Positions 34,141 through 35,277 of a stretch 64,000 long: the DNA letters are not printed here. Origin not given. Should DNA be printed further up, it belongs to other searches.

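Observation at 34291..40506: Unassigned paralogous 7-TM family with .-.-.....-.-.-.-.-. motif bracketing the aspAT/aminotransferase/aspS block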

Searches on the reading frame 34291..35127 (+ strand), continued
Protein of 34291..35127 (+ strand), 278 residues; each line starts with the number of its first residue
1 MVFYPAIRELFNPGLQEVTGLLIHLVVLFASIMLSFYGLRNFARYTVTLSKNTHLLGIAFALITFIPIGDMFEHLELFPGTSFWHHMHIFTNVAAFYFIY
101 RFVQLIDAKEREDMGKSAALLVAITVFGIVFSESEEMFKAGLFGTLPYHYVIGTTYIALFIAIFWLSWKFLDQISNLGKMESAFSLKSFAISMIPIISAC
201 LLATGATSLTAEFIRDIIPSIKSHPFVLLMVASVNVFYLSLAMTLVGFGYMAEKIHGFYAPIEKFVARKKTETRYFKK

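Call 42: find_homologous_proteins(query=A5, max_evalue=0.001)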
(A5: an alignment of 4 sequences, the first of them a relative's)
Query A5 (4 sequences) (295 aa, profile of the alignment): 15 proteins with E <= 0.001 among 8000 candidates.
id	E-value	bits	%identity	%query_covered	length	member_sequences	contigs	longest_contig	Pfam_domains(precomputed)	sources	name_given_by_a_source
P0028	2.3e-118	413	100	100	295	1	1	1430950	-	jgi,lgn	jgi:hypothetical protein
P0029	1.1e-115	404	36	90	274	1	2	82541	-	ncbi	ncbi:MAG: hypothetical protein V3T58_06870 [Candidatus Hydrothermarchaeales archaeon]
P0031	3.6e-73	265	42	81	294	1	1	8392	-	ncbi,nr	ncbi:MAG: hypothetical protein HY929_09200 [Euryarchaeota archaeon]|nr:hypothetical protein [Euryarc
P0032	7.2e-70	254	37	84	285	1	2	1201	-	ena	-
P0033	5.1e-69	251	38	79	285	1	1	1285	-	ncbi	-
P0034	1.9e-68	249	39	79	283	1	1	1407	-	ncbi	-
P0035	2.2e-67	246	39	79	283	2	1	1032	-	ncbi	-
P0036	1.4e-66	243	35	81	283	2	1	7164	-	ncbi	-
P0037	5.2e-66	241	38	81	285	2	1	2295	-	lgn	-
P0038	1.7e-64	236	39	81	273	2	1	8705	-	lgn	-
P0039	2.1e-57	213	34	81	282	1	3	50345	-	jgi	jgi:hypothetical protein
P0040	2.7e-57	212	34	81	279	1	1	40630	-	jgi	jgi:hypothetical protein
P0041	6.7e-53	198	32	81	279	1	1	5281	-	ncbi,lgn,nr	ncbi:MAG: hypothetical protein D6733_06730 [Methanobacteriota archaeon]|nr:MAG: hypothetical protein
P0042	4.5e-50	189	33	76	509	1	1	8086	PF02518.32,PF00512.32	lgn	-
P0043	3.4e-37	147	47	37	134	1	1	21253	-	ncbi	ncbi:MAG: hypothetical protein ACE5PM_04385 [Candidatus Hydrothermarchaeales archaeon]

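Call 44: find_encoding_contigs(protein=P0042, flank=8000, max_places=4)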
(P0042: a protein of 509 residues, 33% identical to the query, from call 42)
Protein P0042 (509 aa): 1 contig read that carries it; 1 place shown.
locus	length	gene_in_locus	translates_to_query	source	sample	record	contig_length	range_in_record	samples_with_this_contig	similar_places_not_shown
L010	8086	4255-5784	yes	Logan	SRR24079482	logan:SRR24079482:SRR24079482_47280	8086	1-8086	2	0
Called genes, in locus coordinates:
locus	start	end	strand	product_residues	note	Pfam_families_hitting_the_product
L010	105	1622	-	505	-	PF22113:Mtrc-MtrF_II-IV_dom (faint), PF09699:Paired_CXXCH_1 (faint), PF14522:Cytochrome_C7 (faint), PF14537:Cytochrom_c3_2 (faint), PF13435:Cytochrome_C554 (faint)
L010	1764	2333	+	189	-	PF00857:Isochorismatase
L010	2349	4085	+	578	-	PF01590:GAF, PF13185:GAF_2, PF13492:GAF_3, PF01590:GAF, PF13185:GAF_2, PF13492:GAF_3, PF07228:SpoIIE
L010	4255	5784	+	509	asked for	PF00512:HisKA (faint), PF02518:HATPase_c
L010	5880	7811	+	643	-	PF02824:TGS, PF07973:tRNA_SAD, PF00587:tRNA-synt_2b, PF03129:HGTP_anticodon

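Call 47: search_protein_families(library=pfam, proteins=[P0042], max_evalue=0.01)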
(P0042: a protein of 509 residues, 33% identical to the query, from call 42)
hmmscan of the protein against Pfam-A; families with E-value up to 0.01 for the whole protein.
P0042 (509 aa): 4 families
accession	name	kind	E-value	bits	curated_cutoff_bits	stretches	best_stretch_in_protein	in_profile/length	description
PF02518.31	HATPase_c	-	2e-26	93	26.4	1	382-486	2-109/111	Histidine kinase-, DNA gyrase B-, and HSP90-like ATPase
PF00512.31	HisKA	-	1.4e-05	25.4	26.9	1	274-336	2-63/66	His Kinase A (phospho-acceptor) domain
PF13589.12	HATPase_c_3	-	0.00043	20.7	25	1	386-446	3-62/137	Histidine kinase-, DNA gyrase B-, and HSP90-like ATPase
PF14501.12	HATPase_c_5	-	0.0031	17.8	22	1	386-482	6-99/102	GHKL domain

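Call 51: list_cluster_members(proteins=[P0001, P0009, P0010, P0023, P0026, P0028, P0042, P0004, P0011, P0024])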
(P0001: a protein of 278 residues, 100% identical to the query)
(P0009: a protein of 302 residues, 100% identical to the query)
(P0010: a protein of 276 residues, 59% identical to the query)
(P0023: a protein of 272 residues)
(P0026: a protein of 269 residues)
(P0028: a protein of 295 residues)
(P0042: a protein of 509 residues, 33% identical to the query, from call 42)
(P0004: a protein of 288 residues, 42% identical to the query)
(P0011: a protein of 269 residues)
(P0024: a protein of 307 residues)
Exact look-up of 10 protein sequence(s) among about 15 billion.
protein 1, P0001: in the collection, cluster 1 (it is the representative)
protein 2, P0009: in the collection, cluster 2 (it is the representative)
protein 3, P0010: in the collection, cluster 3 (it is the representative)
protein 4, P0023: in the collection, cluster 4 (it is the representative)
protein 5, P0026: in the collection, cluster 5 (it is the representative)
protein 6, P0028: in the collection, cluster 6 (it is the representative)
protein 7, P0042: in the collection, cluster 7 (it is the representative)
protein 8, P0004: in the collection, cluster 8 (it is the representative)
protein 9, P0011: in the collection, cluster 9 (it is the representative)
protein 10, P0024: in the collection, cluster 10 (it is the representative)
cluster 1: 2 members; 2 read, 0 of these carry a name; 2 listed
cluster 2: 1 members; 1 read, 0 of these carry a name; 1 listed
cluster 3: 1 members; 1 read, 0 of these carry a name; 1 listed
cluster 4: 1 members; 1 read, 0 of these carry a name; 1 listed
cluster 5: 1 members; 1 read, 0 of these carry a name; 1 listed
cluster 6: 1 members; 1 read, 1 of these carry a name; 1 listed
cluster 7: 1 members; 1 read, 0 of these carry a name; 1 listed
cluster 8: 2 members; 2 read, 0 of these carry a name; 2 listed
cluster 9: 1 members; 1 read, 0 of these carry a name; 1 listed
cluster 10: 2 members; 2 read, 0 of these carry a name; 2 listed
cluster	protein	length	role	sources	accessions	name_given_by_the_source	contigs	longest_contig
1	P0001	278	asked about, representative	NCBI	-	-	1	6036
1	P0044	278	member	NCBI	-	-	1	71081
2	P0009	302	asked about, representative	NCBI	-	-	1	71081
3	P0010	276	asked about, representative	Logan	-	-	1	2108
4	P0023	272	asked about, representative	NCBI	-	-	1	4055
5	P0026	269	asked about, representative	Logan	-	-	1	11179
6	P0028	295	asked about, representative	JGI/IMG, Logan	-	hypothetical protein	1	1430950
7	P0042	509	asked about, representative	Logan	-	-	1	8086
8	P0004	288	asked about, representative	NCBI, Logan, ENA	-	-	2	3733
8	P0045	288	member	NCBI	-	-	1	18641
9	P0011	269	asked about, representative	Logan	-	-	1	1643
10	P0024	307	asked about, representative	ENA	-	-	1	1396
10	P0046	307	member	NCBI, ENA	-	-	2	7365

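Call 58: find_encoding_contigs(protein=P0023, flank=6000, max_places=3)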
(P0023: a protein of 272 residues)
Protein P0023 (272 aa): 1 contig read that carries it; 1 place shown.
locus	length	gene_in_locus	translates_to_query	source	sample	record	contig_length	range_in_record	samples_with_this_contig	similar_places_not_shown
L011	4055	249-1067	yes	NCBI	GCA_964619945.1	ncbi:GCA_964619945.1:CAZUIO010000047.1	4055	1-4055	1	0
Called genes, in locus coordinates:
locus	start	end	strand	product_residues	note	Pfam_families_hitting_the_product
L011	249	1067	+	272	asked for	-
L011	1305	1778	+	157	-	-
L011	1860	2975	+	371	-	PF01950:FBPase_3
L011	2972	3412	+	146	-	PF02643:DUF192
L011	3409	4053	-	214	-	?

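Call 59: find_encoding_contigs(protein=P0029, flank=6000, max_places=3)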
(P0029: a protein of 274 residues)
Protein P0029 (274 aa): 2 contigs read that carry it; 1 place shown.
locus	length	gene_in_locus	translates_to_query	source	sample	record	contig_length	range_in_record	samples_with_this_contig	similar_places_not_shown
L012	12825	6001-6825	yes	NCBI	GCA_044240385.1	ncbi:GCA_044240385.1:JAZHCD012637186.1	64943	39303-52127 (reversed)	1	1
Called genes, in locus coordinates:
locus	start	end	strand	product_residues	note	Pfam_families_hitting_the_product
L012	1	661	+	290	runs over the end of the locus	PF00696:AA_kinase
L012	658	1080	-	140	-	PF00293:NUDIX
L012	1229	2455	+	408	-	PF04455:Saccharop_dh_N, PF21571:ArgZ-like_C_1st, PF21570:ArgZ-like_C_2nd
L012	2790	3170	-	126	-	PF23336:HTH_TbsP_C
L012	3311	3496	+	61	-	-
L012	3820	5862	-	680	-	-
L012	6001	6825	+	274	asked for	-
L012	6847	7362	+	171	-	PF01899:MNHE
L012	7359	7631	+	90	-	PF04066:MrpF_PhaF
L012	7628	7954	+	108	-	PF03334:PhaG_MnhG_YufB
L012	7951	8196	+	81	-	PF13244:MbhD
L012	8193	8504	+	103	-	PF20501:MbhE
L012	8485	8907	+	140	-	PF04039:MnhB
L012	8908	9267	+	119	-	PF00420:Oxidored_q2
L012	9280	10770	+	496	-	PF00662:Proton_antipo_N (weak), PF10125:NADHdeh_related (weak), PF00361:Proton_antipo_M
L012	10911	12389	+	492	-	PF00361:Proton_antipo_M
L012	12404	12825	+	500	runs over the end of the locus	PF00361:Proton_antipo_M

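Call 60: find_encoding_contigs(protein=P0039, flank=6000, max_places=3)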
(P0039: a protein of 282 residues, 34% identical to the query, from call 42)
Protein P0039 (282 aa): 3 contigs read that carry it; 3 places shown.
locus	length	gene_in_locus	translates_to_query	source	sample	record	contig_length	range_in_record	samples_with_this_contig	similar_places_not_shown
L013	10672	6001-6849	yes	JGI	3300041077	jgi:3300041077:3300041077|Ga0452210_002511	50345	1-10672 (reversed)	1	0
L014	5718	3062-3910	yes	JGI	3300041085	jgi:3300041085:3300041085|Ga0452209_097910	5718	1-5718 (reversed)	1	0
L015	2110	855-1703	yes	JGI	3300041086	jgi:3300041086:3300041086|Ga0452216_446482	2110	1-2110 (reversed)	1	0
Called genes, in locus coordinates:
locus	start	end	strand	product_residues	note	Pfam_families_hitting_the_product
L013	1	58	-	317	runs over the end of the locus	PF00365:PFK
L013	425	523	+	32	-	-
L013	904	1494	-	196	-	-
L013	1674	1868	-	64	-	-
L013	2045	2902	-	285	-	-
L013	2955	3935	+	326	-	-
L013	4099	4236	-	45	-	-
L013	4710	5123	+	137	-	-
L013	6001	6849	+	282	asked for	-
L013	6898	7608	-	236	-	PF11845:Tll0287-like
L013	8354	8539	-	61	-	-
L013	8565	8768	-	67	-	-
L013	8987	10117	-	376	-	-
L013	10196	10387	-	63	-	-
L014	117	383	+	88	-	-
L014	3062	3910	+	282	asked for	-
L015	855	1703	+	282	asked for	-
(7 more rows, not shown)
